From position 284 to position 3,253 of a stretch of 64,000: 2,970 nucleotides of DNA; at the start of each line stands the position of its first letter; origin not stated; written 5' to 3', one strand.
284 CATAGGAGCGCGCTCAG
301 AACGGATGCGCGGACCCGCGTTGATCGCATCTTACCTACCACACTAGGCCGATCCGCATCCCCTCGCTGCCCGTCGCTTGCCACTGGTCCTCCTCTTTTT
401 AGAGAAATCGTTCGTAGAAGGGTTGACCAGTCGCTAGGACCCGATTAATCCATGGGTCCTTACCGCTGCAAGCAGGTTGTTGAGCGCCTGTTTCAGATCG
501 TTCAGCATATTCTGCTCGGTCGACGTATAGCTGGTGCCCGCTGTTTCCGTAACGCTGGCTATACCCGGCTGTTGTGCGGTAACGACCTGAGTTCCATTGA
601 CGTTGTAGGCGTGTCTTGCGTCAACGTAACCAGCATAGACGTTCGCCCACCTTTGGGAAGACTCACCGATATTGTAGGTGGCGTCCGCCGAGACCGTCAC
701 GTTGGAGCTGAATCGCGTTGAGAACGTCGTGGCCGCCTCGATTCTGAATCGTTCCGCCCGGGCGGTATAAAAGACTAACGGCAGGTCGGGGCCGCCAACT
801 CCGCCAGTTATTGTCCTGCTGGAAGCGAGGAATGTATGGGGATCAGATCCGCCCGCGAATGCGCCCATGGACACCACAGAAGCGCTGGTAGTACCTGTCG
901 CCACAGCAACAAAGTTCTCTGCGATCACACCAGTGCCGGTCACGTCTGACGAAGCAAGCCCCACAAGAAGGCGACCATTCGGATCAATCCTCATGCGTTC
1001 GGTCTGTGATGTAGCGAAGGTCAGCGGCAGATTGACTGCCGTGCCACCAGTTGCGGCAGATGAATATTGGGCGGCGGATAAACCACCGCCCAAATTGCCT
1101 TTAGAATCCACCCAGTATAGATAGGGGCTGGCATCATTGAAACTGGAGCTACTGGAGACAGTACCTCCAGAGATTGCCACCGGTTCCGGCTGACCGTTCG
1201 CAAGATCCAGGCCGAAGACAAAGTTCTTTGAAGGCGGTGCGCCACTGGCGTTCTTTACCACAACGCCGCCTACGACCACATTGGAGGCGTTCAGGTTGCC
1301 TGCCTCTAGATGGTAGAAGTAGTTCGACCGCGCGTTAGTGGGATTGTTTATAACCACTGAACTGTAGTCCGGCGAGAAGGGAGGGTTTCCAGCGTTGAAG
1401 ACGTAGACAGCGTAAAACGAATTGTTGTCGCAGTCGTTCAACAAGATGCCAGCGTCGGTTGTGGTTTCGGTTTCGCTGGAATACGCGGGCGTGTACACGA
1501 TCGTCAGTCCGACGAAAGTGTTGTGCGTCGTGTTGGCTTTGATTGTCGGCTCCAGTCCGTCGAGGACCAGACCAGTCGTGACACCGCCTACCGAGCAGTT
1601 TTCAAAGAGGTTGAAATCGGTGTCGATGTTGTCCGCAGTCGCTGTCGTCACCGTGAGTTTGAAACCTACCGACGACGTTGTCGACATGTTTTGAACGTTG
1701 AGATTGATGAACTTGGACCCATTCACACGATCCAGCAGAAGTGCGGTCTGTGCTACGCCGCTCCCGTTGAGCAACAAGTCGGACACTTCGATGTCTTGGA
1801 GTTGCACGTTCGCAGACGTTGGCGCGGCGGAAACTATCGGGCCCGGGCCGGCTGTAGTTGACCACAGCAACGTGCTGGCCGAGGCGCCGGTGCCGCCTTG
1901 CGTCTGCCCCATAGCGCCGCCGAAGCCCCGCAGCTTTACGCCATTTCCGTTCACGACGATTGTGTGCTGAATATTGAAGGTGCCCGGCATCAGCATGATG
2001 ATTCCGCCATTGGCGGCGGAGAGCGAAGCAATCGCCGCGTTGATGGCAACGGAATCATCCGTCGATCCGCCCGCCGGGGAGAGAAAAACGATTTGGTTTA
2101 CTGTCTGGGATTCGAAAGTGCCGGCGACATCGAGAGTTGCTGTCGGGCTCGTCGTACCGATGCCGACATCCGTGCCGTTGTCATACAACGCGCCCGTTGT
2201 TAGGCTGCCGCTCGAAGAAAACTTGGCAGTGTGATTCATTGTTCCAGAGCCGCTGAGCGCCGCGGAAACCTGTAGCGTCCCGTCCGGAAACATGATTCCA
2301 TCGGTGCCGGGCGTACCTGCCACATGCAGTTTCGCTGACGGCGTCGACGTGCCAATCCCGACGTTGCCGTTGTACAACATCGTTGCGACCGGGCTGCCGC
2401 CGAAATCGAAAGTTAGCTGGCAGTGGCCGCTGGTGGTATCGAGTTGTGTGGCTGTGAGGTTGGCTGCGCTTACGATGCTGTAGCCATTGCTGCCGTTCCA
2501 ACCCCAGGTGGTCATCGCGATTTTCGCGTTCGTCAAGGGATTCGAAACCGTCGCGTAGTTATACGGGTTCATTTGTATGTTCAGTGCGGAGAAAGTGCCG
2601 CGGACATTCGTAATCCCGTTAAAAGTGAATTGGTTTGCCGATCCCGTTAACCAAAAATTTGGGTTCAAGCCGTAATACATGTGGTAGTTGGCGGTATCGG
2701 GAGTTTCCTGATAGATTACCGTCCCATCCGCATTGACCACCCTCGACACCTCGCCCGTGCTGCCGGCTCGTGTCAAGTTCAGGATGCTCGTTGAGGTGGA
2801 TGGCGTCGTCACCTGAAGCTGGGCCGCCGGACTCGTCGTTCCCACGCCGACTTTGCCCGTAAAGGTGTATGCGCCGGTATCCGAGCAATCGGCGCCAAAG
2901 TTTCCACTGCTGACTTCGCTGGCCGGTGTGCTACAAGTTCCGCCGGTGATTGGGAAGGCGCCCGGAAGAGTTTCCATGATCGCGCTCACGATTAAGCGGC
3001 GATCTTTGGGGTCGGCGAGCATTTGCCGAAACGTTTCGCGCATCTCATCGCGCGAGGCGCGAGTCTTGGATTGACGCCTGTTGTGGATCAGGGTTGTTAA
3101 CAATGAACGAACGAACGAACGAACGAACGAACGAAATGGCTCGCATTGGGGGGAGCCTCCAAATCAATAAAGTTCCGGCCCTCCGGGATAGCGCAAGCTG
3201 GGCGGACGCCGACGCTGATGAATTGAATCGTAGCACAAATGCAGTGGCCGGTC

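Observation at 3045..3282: A (TTCG)7 microsatellite sits between an SD+ATG and the 889-aa tailspike-like ORF, exactly one unit out of frame: candidate translational phase-variation switch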

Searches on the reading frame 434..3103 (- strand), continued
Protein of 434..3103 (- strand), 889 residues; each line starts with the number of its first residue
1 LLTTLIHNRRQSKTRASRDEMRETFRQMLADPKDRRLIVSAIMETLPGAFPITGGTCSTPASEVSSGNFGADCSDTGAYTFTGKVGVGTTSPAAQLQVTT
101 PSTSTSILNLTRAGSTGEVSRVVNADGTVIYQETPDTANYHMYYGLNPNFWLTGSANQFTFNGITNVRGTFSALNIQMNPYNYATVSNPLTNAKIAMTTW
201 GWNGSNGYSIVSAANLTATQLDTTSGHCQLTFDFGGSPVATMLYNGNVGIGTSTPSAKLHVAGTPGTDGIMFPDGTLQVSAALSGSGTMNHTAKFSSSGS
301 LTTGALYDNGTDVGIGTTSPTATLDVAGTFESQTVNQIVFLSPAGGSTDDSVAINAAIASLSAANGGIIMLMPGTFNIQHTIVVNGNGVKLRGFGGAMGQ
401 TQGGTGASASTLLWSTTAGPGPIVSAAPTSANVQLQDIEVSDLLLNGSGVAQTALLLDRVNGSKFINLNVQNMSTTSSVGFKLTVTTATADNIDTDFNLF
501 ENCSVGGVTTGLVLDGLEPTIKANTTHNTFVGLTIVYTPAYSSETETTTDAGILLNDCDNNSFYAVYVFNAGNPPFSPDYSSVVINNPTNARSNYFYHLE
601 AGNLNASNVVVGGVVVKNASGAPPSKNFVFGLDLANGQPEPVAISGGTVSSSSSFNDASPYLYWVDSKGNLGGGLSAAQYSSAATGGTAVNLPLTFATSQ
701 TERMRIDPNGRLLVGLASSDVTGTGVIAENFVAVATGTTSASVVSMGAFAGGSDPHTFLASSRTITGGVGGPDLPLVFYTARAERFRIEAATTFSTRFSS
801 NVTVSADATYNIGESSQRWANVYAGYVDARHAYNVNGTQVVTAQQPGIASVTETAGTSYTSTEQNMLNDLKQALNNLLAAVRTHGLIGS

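Call 64: predict_structure(alignment_id=A1)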
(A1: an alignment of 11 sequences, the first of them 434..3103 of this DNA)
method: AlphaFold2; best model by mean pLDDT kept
length: 889 residues; sequences in the alignment: 11
mean_pLDDT: 49.2   pTM: 0.49
mean pLDDT of the five models: 49.2, 47.5, 47.0, 45.6, 43.3
residues with pLDDT >= 90: 51; 70-90: 181; 50-70: 97; < 50: 560
segments of 3 or more residues with pLDDT < 50: 1-15, 29-37, 39-335, 398-407, 543-547, 606-611, 675-859, 861-867, 870-874, 876-889
pLDDT, mean of each block of 10 residues (from residue 1): 43 47 52 46 38 33 36 34 33 30 31 30 32 29 26 33 36 29 30 33 37 38 36 35 25 30 32 31 30 30 31 36 30 54 80 85 72 87 88 63 48 76 88 81 90 91 87 86 74 64 87 77 72 82 55 87 81 55 85 80 54 76 74 64 73 70 70 47 29 31 35 36 30 31 26 26 26 25 24 25 26 25 26 31 31 42 47 47 37
secondary structure, 60 per line:
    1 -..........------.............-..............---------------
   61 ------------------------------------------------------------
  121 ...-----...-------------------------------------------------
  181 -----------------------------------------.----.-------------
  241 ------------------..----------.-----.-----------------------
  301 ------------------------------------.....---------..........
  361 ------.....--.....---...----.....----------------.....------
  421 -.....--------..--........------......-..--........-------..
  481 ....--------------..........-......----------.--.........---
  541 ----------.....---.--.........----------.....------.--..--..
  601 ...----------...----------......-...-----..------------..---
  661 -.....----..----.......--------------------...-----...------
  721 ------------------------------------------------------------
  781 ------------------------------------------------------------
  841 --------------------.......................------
elements in order (helices of 4 or more, strands of 3 or more residues): H2-11 H18-30 H32-45 E121-123 E129-131 E337-341 H351-360 E367-371 E374-378 E382-384 E389-393 E410-414 E422-426 E439-446 E453-458 E464-471 E479-484 E499-508 E510-515 E529-537 E551-555 E562-570 E581-585 E599-603 E614-616 E627-632 E662-666 H677-683 E704-706 E712-714 H861-883

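Call 66: search_protein_families(library=ncbifam, proteins=[window:434-3103:-, L050:2653-4533:+, L055:7877-9670:+, P0009], max_evalue=0.01)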
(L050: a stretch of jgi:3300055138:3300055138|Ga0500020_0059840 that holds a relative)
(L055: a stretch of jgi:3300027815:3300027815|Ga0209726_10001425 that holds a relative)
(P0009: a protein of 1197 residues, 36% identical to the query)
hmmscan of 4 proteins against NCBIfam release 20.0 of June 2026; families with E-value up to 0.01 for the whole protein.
window:434-3103:- (889 aa): 0 families

L050:2653-4533:+ (626 aa): 7 families
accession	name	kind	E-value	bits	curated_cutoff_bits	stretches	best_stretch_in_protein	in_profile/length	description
TIGR03437.1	Soli_cterm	paralog_domain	7.7e-53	179.5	29.05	1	377-626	4-225/225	Solibacter uncharacterized C-terminal domain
TIGR03866.1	PQQ_ABC_repeats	subfamily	1.3e-09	37.5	287.3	1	112-278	3-159/310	PQQ-dependent catabolism-associated beta-propeller protein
NF052460.1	L-NosZ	equivalog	1.4e-06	27.1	700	1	114-242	138-257/480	clade III lactonase-type nitrous-oxide reductase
TIGR02276.1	beta_rpt_yvtn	repeat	7e-06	25.9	27.85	1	161-191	1-31/42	beta-propeller repeat protein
NF052340.1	hydrazine_beta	equivalog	0.00011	21.4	560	1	61-243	39-208/372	hydrazine synthase subunit beta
NF052342.1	hydrazine_BC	exception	0.0069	14.6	1250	1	59-213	44-184/690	hydrazine synthase subunit beta-gamma fusion subunit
NF052280.1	7_blade_YncE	equivalog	0.0095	14.8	400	0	80-155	228-304/338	7-bladed beta-propeller protein YncE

L055:7877-9670:+ (597 aa): 3 families
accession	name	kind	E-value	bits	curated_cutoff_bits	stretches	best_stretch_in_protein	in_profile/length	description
TIGR03437.1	Soli_cterm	paralog_domain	4e-49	167.4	29.05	1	347-597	1-225/225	Solibacter uncharacterized C-terminal domain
TIGR03866.1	PQQ_ABC_repeats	subfamily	2.5e-08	33.4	287.3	1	98-257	9-157/310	PQQ-dependent catabolism-associated beta-propeller protein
TIGR02276.1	beta_rpt_yvtn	repeat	5.6e-06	26.2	27.85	0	54-66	7-19/42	beta-propeller repeat protein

P0009 (1197 aa): 0 families

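Call 68: fold_search(model_id=the predicted structure, library=pdb)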
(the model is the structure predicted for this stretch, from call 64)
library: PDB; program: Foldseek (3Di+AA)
matches with E <= 10: 273; with E <= 0.001: 57
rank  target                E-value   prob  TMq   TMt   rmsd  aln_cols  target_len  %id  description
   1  7chu_A                1.3e-09  1.00  0.23  0.37   7.6       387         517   13  Geobacillus virus E2 - ORF18 (released 2021-04-14)
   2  2pyg_B                3.9e-06  1.00  0.18  0.32   9.7       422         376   12  Azotobacter vinelandii Mannuronan C-5 epimerase AlgE4 A-module (released 2008-05-27)
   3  9ozd_C                4.1e-06  1.00  0.15  0.30  12.7       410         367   10  Crystal structure of the polysaccharide lyase RbmB from Vibrio cholerae bound to Vibrio Polysaccharide (released 2026-03-11)
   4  9ozd_A                1.1e-05  1.00  0.14  0.28  12.3       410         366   11  Crystal structure of the polysaccharide lyase RbmB from Vibrio cholerae bound to Vibrio Polysaccharide (released 2026-03-11)
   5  9ozl_A                2.0e-05  1.00  0.13  0.27  12.7       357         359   12  Crystal structure of the polysaccharide lyase RbmB from Vibrio cholerae (released 2026-03-11)
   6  5zl5_D                2.5e-05  1.00  0.18  0.31  11.7       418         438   12  Crystal structure of DFA-IIIase mutant C387A from Arthrobacter chlorophenolicus A6 (released 2018-12-19)
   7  8hsn_B                3.2e-05  1.00  0.17  0.29  11.9       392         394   13  Crystal structure of DFA I-forming Inulin Lyase from Streptomyces peucetius subsp. caesius ATCC 27952 (released 2023-12-27)
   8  9ozd_B                3.2e-05  1.00  0.13  0.26  13.0       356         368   12  Crystal structure of the polysaccharide lyase RbmB from Vibrio cholerae bound to Vibrio Polysaccharide (released 2026-03-11)
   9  2pyh_A                3.4e-05  1.00  0.17  0.30  10.7       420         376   13  Azotobacter vinelandii Mannuronan C-5 epimerase AlgE4 A-module complexed with mannuronan trisaccharide (released 2008-05-27)
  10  9ozl_C                3.6e-05  1.00  0.14  0.30  12.9       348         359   11  Crystal structure of the polysaccharide lyase RbmB from Vibrio cholerae (released 2026-03-11)
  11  8hui_A                3.6e-05  1.00  0.16  0.28  12.3       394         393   13  Crystal structure of DFA I-forming Inulin Lyase from Streptomyces peucetius subsp. caesius ATCC 27952 in complex with  (released 2023-12-27)
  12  2nsp_A                4.4e-05  1.00  0.18  0.41  12.0       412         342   12  Crystal structure of pectin methylesterase D178A mutant in complex with hexasaccharide I (released 2007-09-18)
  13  5zl5_F                4.6e-05  1.00  0.17  0.30  11.9       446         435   10  Crystal structure of DFA-IIIase mutant C387A from Arthrobacter chlorophenolicus A6 (released 2018-12-19)
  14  5zla_B                4.6e-05  1.00  0.17  0.29  12.1       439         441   11  Crystal structure of mutant C387A of DFA-IIIase from Arthrobacter chlorophenolicus A6 in complex with DFA-III (released 2018-12-19)
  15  9ozl_B                5.6e-05  1.00  0.15  0.32   9.1       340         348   13  Crystal structure of the polysaccharide lyase RbmB from Vibrio cholerae (released 2026-03-11)
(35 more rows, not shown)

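Call 78: search_dna_similar(query=window:434-3103:-, collection=phages, mode=protein, max_rows=10)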
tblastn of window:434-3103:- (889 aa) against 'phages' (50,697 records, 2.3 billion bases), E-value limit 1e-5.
No match.

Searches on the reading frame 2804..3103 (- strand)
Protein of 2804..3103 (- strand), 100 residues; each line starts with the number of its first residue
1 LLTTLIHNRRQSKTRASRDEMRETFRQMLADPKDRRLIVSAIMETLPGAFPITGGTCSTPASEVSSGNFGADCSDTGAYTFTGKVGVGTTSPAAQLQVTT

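Call 81: search_protein_representatives(protein=window:2804-3103:-)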
Query: 100 residues. Proteins with E-value up to 0.001 (for the whole library): 2632; up to 1e-10: 180; up to 1e-30: 1. The best 150 are listed.
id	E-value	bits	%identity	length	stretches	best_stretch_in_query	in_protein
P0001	1.2e-37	143.7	78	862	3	28-100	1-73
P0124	5.3e-28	112.9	69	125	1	16-100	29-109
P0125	5.6e-26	106.4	45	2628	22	69-98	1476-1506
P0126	9.0e-23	96.2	49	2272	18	74-98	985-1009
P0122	1.3e-21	92.5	64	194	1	19-98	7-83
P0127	6.7e-21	90.2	49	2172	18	61-98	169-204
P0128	8.4e-21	89.9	45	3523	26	71-99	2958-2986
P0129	1.7e-20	88.9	49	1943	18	66-99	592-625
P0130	3.4e-20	87.9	56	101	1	15-98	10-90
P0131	6.7e-20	87.0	59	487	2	18-98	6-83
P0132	1.3e-19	86.0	44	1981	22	52-98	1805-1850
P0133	8.6e-19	83.4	50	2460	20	78-98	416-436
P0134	2.2e-17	78.9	44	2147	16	51-99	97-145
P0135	2.5e-17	78.8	51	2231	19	77-99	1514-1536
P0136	4.4e-17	78.0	45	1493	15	50-98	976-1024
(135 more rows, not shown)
